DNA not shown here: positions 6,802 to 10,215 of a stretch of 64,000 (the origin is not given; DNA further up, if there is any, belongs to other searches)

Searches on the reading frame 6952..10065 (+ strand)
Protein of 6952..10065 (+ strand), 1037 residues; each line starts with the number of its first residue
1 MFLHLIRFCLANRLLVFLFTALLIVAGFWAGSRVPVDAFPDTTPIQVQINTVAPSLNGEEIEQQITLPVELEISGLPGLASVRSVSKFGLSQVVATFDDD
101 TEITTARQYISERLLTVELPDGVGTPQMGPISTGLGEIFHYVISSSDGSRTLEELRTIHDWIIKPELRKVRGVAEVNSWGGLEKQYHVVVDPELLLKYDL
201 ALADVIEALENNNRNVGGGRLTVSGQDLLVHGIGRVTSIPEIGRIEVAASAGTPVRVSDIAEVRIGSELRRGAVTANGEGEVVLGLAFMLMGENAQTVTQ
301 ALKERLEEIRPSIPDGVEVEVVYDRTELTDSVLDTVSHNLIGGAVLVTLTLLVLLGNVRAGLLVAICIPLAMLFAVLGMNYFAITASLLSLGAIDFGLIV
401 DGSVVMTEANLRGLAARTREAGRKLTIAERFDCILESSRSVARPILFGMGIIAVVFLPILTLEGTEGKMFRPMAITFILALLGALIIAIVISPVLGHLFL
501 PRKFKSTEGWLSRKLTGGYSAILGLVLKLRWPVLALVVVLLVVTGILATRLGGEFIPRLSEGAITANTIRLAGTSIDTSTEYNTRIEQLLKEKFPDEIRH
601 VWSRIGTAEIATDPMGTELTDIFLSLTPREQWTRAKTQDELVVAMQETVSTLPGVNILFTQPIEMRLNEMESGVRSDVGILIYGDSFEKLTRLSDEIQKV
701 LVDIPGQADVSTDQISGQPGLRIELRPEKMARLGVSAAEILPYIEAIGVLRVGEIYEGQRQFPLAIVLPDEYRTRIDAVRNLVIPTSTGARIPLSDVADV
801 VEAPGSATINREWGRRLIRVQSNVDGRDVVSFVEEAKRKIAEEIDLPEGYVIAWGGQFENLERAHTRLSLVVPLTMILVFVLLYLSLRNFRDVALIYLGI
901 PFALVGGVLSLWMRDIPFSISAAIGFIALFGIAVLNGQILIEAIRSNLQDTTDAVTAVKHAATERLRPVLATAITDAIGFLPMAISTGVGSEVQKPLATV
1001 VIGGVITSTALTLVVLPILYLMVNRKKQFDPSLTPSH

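Call 18: search_protein_families(library=pfam, proteins=[window:6952-10065:+], max_evalue=0.01)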
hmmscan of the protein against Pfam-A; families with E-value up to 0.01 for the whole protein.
window:6952-10065:+ (1037 aa): 1 family
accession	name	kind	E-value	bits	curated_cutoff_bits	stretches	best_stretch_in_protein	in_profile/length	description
PF00873.25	ACR_tran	-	3.1e-266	886.4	28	1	6-1023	2-1020/1021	AcrB/AcrD/AcrF family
